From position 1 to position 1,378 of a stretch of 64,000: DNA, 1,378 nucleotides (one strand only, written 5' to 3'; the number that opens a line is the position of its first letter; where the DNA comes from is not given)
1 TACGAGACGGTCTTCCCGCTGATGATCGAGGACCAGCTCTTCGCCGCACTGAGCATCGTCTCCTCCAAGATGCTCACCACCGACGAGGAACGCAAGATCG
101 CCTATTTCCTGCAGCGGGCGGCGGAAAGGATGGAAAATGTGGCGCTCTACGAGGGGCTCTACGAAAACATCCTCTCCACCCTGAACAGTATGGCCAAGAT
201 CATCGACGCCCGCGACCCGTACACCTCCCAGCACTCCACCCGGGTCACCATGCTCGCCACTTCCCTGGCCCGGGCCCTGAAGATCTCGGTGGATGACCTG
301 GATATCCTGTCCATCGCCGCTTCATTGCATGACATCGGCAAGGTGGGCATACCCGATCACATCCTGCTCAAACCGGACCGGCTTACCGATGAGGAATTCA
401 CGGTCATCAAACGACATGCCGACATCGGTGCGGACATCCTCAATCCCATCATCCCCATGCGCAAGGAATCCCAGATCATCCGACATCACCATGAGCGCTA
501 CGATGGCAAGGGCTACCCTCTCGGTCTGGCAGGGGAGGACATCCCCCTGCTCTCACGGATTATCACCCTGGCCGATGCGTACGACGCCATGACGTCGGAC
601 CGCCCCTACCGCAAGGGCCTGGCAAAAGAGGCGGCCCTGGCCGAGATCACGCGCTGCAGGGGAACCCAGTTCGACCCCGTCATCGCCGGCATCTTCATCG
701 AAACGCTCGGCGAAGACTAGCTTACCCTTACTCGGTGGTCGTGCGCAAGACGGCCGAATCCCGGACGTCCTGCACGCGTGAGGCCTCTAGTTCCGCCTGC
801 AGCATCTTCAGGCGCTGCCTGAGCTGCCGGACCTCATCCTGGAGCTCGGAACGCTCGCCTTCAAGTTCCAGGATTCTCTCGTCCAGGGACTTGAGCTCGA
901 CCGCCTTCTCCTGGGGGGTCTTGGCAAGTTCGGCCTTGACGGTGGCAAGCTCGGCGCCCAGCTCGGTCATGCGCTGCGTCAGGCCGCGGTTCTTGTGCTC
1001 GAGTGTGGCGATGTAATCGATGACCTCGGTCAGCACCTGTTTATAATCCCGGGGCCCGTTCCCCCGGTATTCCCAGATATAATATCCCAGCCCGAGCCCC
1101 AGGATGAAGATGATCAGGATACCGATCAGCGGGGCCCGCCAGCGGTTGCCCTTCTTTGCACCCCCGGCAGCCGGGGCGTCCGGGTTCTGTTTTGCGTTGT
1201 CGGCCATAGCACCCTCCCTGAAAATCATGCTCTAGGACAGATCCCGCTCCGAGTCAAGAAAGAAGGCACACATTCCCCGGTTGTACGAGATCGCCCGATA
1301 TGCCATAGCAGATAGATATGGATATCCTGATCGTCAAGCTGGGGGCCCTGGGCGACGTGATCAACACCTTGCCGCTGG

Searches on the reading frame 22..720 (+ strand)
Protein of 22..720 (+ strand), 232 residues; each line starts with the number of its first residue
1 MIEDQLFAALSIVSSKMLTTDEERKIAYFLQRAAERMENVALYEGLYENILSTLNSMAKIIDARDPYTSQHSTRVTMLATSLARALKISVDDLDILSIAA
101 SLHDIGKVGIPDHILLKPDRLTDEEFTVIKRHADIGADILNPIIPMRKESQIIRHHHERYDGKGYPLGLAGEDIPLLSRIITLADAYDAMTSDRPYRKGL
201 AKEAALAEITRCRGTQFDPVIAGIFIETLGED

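Call 12: search_protein_families(library=pfam, proteins=[window:22-720:+], max_evalue=0.00001)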
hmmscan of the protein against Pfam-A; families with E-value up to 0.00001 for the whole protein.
window:22-720:+ (232 aa): 2 families
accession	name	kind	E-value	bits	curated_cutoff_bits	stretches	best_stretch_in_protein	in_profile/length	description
PF13487.12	HD_5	-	3e-40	138.2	27.2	1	56-220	2-169/170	HD domain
PF01966.28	HD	-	3.1e-22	79.5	22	1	69-190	2-116/116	HD domain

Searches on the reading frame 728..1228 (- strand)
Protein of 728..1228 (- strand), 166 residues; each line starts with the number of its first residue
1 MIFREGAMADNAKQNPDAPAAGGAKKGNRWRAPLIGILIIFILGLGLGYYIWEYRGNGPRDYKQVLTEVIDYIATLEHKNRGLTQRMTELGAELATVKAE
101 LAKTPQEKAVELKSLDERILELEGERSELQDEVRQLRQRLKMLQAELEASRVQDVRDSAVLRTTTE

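Call 12: search_protein_families(library=pfam, proteins=[window:728-1228:-], max_evalue=0.00001)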
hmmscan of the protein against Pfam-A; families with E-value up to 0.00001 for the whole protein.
window:728-1228:- (166 aa): 1 family
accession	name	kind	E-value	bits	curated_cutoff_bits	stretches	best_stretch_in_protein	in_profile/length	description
PF02996.22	Prefoldin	-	1.4e-06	28.6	23.2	0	113-149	80-116/120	Prefoldin subunit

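Call 44: find_encoding_contigs(protein=window:728-1207:-, flank=10000, max_places=3)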
Protein window:728-1207:- (159 aa): 6 contigs read that carry it; 3 places shown.
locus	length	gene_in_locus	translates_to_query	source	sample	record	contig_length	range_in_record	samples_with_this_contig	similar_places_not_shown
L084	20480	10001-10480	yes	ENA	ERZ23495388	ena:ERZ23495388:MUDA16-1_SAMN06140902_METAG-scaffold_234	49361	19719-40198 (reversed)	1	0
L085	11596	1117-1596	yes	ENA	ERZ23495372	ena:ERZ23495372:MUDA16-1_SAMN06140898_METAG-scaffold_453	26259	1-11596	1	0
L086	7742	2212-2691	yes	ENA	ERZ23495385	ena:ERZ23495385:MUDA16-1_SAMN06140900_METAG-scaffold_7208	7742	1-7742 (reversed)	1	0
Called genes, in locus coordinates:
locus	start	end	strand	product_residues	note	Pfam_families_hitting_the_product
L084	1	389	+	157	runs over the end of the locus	-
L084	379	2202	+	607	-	PF03717:PBP_dimer, PF00905:Transpeptidase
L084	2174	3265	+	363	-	PF01098:FTSW_RODA_SPOVE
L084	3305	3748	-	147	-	PF09500:YiiD_C, PF14539:DUF4442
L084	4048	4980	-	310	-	PF00753:Lactamase_B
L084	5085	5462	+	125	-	PF07009:NusG_II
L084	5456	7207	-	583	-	PF00535:Glycos_transf_2, PF13641:Glyco_tranf_2_3, PF13632:Glyco_trans_2_3, PF01163:RIO1 (faint), PF06293:Kdo, PF00069:Pkinase (weak)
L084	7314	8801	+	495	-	PF01636:APH (faint), PF06293:Kdo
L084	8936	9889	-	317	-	-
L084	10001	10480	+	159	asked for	PF02996:Prefoldin (faint)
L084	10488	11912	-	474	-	PF00072:Response_reg, PF13487:HD_5, PF01966:HD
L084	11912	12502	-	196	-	PF00072:Response_reg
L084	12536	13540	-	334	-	PF02618:YceG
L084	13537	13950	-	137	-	PF03652:RuvX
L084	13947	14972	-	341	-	PF07885:Ion_trans_2, PF02254:TrkA_N, PF02080:TrkA_C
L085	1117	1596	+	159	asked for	PF02996:Prefoldin (faint)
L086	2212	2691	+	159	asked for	PF02996:Prefoldin (faint)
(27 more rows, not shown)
